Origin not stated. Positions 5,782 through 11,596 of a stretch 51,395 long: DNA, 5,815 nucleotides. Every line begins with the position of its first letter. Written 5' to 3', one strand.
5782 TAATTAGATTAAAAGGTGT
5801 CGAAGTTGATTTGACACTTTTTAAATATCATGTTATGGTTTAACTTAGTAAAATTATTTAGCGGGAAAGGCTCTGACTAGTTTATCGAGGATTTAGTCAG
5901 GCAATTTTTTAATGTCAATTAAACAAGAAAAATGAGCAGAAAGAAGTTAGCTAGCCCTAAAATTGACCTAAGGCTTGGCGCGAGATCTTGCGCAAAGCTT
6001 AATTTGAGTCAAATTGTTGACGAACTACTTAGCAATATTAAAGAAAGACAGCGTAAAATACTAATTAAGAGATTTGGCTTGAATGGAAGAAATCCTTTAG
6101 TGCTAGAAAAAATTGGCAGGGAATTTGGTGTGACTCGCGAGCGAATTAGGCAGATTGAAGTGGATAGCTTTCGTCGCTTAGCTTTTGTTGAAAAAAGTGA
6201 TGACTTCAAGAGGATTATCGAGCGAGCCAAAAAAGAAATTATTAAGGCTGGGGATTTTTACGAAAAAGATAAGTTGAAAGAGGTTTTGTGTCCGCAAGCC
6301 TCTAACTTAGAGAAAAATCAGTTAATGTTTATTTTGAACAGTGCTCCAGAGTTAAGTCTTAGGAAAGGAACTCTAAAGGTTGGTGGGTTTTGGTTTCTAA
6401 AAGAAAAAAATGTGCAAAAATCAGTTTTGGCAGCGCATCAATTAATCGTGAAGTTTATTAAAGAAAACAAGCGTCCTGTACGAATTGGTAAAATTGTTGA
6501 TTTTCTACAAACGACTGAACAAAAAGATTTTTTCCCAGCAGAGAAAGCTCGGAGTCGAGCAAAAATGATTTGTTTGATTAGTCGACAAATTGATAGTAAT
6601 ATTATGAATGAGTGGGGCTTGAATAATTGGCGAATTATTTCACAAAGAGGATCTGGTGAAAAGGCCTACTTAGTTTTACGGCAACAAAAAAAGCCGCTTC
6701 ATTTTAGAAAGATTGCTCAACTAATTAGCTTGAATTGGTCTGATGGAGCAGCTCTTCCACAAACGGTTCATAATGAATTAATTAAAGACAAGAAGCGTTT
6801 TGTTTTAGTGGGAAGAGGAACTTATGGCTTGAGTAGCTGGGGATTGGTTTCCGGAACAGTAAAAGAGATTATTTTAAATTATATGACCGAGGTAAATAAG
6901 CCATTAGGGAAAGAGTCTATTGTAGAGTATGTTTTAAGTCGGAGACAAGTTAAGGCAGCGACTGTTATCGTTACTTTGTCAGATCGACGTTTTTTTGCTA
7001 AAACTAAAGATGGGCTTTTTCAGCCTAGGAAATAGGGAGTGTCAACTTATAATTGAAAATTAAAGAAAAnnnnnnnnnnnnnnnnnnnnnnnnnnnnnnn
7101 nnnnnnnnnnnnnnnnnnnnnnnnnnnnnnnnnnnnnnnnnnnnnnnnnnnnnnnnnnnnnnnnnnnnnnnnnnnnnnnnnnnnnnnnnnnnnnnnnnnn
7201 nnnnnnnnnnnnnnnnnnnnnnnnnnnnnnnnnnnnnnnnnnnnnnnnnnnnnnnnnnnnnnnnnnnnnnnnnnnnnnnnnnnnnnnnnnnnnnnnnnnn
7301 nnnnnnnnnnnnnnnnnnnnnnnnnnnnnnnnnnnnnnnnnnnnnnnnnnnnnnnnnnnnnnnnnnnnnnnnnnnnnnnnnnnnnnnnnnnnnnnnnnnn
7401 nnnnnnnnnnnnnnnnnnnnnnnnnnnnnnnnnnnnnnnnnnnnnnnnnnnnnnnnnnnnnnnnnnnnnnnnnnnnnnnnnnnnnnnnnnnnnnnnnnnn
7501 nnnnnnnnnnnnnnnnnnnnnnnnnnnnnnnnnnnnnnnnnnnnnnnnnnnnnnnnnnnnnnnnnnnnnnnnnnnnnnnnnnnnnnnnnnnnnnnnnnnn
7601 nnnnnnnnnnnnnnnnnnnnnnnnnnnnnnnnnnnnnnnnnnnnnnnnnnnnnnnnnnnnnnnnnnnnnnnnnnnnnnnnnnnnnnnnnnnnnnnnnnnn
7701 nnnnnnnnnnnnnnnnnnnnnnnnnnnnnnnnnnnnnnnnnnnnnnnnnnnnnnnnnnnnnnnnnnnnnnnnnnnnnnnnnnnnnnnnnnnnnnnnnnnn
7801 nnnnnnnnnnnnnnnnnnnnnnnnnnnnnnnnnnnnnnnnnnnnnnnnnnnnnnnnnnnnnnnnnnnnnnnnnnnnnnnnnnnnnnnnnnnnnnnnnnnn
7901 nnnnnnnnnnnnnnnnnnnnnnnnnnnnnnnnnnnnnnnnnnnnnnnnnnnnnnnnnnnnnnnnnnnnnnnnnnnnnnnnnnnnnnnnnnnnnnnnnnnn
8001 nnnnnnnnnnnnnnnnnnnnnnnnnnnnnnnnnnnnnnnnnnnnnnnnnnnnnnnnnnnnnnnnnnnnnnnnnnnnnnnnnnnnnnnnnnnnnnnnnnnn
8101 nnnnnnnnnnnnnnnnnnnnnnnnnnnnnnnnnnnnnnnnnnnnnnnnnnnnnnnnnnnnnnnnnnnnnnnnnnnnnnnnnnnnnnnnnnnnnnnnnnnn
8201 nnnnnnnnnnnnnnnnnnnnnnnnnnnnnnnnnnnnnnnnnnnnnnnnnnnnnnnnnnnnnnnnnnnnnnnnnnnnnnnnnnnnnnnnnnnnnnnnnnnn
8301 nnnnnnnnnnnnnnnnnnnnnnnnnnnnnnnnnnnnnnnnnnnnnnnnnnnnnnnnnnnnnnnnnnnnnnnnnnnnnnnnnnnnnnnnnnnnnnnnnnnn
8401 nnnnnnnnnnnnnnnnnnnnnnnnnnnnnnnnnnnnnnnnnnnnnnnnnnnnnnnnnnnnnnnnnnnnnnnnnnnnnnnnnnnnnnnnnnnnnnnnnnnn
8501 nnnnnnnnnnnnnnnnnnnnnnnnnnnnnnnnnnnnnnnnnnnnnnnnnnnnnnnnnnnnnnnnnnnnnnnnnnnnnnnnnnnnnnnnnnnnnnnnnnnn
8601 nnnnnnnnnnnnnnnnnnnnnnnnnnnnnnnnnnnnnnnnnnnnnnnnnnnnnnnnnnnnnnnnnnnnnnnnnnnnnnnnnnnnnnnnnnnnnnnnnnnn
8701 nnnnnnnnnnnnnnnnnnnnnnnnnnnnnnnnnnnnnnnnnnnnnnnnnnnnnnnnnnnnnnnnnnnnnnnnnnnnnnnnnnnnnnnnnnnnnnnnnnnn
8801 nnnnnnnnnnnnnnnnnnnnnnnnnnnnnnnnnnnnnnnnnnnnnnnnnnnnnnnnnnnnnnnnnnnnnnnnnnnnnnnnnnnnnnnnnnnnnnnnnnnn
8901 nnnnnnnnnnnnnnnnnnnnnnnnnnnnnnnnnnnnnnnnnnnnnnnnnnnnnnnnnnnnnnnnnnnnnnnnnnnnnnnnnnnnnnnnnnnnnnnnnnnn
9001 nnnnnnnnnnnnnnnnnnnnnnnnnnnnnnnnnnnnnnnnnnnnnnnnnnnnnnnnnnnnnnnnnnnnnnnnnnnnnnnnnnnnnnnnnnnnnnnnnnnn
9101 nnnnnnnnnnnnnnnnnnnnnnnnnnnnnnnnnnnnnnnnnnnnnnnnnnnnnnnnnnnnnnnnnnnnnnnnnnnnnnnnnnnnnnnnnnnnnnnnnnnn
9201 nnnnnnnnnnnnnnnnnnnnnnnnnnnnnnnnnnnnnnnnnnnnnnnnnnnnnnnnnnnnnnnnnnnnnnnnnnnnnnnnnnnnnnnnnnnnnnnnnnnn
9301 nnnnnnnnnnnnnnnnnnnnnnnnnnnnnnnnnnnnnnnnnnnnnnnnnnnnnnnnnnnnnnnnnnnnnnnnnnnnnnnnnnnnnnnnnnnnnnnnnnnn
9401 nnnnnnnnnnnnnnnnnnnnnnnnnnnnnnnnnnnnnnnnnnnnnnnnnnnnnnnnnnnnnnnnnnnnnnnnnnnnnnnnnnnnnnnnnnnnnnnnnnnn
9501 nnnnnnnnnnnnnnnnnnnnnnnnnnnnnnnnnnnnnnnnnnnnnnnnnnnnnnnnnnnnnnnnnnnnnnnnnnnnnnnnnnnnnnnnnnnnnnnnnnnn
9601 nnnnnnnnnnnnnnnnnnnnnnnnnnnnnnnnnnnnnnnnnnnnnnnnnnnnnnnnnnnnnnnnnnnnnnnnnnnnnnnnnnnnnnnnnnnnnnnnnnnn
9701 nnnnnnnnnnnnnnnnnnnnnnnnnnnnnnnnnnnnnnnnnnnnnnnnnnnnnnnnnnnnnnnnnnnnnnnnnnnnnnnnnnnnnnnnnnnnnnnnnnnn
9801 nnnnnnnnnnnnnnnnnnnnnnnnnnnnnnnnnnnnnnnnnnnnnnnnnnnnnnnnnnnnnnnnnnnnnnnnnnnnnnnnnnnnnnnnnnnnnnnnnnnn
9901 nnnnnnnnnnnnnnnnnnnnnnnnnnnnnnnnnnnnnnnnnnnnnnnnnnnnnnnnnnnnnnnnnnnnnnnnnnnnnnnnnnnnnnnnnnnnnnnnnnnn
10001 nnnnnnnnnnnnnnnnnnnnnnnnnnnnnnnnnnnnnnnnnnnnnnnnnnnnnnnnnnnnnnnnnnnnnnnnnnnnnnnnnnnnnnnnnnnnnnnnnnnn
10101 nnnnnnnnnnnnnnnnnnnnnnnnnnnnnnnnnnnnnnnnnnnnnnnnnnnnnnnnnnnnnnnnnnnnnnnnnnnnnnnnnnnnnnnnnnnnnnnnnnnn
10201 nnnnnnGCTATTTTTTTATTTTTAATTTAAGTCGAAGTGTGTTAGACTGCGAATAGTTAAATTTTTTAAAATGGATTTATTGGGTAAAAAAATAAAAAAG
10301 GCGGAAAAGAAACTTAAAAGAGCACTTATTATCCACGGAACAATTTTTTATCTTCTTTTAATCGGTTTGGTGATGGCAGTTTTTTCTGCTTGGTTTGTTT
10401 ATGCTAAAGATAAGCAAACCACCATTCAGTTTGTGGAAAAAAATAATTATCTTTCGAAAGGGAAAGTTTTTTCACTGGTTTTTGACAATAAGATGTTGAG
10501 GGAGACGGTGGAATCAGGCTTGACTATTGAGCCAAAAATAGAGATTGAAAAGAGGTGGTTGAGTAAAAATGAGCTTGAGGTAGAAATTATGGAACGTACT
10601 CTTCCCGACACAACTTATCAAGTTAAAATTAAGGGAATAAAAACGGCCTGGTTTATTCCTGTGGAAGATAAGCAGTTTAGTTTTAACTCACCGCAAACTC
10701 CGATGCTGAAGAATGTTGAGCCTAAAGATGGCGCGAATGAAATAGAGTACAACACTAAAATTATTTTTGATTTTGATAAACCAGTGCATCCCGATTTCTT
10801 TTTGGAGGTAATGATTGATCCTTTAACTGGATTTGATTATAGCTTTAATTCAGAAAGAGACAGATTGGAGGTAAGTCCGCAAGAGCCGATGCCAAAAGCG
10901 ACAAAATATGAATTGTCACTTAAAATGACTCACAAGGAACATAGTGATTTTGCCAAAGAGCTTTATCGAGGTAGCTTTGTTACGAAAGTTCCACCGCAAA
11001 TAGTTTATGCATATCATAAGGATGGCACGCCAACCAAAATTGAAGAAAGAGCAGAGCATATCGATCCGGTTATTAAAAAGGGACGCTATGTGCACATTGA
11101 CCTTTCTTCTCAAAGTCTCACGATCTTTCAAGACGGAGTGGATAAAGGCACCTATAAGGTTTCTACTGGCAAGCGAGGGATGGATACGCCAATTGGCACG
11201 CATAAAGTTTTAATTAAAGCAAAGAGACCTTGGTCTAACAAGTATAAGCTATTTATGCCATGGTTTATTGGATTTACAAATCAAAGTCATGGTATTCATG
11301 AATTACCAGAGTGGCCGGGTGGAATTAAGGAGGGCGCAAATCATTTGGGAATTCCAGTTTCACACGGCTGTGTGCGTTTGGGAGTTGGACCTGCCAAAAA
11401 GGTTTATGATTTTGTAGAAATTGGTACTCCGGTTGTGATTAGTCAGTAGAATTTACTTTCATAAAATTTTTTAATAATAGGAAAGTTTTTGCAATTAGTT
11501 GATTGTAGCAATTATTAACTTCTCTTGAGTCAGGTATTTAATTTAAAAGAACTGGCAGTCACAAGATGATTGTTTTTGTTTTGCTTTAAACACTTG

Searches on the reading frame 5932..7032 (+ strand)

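Call 64: search_protein_families(library=pfam, proteins=[window:5932-7032:+], max_evalue=0.00001)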
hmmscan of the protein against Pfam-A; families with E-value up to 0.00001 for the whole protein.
window:5932-7032:+ (367 aa): 2 families
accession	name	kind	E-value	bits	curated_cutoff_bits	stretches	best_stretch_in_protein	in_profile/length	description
PF04545.22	Sigma70_r4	-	2.2e-11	43.5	24.1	1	33-83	2-48/50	Sigma-70, region 4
PF05066.19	HARE-HTH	-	1.2e-07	32.4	25.9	1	244-303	6-71/71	HB1, ASXL, restriction endonuclease HTH domain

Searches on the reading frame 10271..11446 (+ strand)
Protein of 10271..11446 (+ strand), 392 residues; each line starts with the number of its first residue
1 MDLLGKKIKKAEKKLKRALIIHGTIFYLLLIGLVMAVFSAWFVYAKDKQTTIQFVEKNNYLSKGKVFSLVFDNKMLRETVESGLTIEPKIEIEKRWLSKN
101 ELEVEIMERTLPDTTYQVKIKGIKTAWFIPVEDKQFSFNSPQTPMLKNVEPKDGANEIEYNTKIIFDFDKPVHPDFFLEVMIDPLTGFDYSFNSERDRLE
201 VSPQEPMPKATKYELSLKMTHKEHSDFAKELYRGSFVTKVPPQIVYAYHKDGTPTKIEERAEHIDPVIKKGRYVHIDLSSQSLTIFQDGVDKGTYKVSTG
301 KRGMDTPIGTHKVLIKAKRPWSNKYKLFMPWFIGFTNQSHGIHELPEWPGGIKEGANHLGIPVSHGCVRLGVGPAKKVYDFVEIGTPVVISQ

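Call 88: search_protein_families(library=pfam, proteins=[window:10271-11446:+], max_evalue=0.00001)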
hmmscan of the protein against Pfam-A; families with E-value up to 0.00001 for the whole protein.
window:10271-11446:+ (392 aa): 2 families
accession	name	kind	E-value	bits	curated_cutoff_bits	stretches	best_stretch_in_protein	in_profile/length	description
PF03734.19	YkuD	-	1.4e-20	74.8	23.4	1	272-390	2-146/146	L,D-transpeptidase catalytic domain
PF13205.12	Big_5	-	5.8e-08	33.8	23.6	0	143-225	4-91/105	Bacterial Ig-like domain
